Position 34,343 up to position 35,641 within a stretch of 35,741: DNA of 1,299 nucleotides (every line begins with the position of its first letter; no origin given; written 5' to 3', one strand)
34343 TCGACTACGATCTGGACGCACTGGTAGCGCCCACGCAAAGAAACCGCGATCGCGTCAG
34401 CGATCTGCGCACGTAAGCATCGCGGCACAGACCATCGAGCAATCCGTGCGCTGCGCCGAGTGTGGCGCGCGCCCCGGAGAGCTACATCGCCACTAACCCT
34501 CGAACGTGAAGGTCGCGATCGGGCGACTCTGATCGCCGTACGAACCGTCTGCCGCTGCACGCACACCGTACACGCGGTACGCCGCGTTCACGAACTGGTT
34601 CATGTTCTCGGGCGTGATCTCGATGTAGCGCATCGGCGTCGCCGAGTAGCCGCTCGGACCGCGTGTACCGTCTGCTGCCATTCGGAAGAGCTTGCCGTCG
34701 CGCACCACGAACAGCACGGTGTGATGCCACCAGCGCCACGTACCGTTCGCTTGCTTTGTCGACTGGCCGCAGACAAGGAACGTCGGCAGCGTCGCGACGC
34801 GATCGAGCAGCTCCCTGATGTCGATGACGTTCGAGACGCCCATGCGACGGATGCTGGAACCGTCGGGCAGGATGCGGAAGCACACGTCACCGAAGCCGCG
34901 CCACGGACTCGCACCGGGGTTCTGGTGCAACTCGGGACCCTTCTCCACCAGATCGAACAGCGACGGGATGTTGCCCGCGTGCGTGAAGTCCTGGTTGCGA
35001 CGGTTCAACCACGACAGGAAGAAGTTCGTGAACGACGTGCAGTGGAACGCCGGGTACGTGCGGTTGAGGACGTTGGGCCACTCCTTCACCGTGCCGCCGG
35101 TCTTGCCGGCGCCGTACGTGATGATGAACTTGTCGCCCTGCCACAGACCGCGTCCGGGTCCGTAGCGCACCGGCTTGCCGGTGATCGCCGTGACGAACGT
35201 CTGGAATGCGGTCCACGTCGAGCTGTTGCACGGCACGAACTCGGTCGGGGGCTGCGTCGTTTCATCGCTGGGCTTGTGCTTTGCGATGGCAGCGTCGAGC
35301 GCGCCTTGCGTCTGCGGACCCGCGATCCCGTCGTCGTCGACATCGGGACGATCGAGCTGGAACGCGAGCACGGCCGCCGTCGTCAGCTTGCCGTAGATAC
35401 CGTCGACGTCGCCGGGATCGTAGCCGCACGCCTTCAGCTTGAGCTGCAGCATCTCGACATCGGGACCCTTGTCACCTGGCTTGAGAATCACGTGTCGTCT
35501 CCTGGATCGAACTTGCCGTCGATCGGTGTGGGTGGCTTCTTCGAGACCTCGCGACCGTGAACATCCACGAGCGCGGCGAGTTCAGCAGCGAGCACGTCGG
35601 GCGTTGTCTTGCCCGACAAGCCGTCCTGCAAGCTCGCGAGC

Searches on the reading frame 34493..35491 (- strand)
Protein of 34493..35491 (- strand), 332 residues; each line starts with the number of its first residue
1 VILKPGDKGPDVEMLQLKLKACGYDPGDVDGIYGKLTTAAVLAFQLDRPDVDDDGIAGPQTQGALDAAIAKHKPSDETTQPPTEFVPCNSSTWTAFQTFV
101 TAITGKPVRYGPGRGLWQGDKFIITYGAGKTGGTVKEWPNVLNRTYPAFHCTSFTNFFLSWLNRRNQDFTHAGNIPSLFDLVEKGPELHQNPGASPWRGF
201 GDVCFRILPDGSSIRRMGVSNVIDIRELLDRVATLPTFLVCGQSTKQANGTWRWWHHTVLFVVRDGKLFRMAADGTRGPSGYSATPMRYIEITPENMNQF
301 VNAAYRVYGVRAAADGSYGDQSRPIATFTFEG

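Call 9: search_protein_families(library=phrogs, proteins=[window:34493-35491:-], max_evalue=0.001)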
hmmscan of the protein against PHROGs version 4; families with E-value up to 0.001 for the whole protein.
window:34493-35491:- (332 aa): 7 families
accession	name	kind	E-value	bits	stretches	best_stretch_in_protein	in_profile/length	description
phrog_1493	-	lysis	2.6e-14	54.2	1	4-72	242-312/394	endolysin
phrog_2649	-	lysis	7.8e-14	53.1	1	2-72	174-242/261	endolysin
phrog_1224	-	head and packaging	1.3e-11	45.4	1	1-74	2-73/438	endolysin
phrog_1512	-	lysis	4.7e-06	27.8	1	2-87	176-263/314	endolysin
phrog_6707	-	lysis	0.00022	21.2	1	12-74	188-251/311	endolysin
phrog_17214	-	lysis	0.00027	21.7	0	4-71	246-318/322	endolysin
phrog_17001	-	lysis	0.00073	20.2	0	12-42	56-86/265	endolysin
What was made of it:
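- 34493..35491 (-): Context only: a 332-aa protein with an N-terminal PG_binding_1 domain and an unassigned 260-aa C-domain. It is the only candidate endolysin seen in the window, 17 kb from the island. Endolysin PHROGs match only residues 1-74 (call 9).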

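Call 25: search_protein_families(library=pfam, proteins=[window:34493-35491:-], max_evalue=0.01)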
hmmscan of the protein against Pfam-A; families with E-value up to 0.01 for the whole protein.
window:34493-35491:- (332 aa): 2 families
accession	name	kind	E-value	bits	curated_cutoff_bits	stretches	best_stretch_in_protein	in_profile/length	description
PF01471.23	PG_binding_1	-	8.2e-14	52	23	1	9-65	2-57/57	Putative peptidoglycan binding domain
PF09374.15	PG_binding_3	-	0.0094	16.6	24.6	0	49-70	15-36/76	Predicted Peptidoglycan domain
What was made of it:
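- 34493..35491 (-): Pfam PG_binding_1, E 8e-14 (call 25).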

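Call 49: search_protein_families(library=ncbifam, proteins=[window:34493-35491:-], max_evalue=1)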
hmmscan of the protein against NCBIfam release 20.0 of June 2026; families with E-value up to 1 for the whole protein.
window:34493-35491:- (332 aa): 6 families
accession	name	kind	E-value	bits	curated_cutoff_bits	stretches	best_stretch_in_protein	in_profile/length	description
TIGR02869.1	spore_SleB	equivalog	2.8e-11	43.7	236.5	1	3-76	7-79/201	spore cortex-lytic enzyme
NF052335.1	PdgHdaseHSB129560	equivalog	1.3e-06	28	500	1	4-71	201-267/330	peptidoglycan hydrolase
NF052377.1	lmo1851_S41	exception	3.5e-06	26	725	1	3-72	384-452/468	lmo1851 family serine protease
NF052336.1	PdgHdaseHSB100310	equivalog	0.0006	19.3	500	1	5-66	187-247/316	peptidoglycan hydrolase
NF004786.0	PRK06132.1-3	equivalog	0.00092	18.1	329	1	12-74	223-287/418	hypothetical protein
TIGR03979.1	His_Ser_Rich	equivalog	0.0068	16.4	121.65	1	14-48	136-170/190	His-Xaa-Ser repeat protein HxsA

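Call 70: search_solved_structures(query=window:34493-35491:-, max_evalue=1)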
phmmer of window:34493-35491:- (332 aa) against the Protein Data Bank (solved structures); distinct sequences matched with E-value up to 1: 15.
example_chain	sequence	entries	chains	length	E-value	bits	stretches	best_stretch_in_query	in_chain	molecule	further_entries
9xps_S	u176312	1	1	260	1.3e-08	37.8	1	2-70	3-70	Endolysin gp144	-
3bkh_A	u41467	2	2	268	1.4e-08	37.7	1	2-70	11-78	lytic transglycosylase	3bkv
4lpq_A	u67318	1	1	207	1.2e-07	34.6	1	5-69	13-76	ErfK/YbiS/YcfS/YnhG family protein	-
5nm7_G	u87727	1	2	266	2.4e-07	33.6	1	3-68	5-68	Peptidoglycan-binding domain 1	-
7rum_A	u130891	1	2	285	0.00032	23.4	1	2-69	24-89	Endolysin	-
6tci_A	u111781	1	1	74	0.00041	23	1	2-65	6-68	Spore cortex-lytic enzyme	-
4c2h_A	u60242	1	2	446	0.001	21.8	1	8-78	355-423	CARBOXY-TERMINAL PROCESSING PROTEASE CTPB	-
4c2e_A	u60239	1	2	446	0.001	21.8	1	8-78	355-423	CARBOXY-TERMINAL PROCESSING PROTEASE CTPB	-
4c2f_A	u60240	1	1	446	0.0014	21.3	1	8-78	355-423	CARBOXY-TERMINAL PROCESSING PROTEASE CTPB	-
4c2c_A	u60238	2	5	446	0.0014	21.3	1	8-78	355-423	CARBOXY-TERMINAL PROCESSING PROTEASE CTPB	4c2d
4c2g_A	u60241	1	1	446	0.0014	21.3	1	8-78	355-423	CARBOXY-TERMINAL PROCESSING PROTEASE CTPB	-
4fet_B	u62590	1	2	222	0.0021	20.7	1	2-69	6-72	Spore cortex-lytic enzyme prepeptide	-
5tv7_A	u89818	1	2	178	0.0051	19.4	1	2-64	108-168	Putative peptidoglycan-binding/hydrolysing protein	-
4yn5_A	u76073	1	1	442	0.016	17.8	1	83-282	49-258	Mannan endo-1,4-beta-mannosidase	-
4xxt_A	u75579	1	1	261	0.78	12.2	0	2-67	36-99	Fusion of predicted Zn-dependent amidase/peptidase (Cell wall hydrolase/DD-carboxypeptidas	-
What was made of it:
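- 34493..35491 (-): The PDB matches (phiKZ gp144 and others) cover the binding domain only (call 70).
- The only candidate, the PG_binding_1 protein, is 17 kb away and its catalytic domain is unidentified (calls 25, 70).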
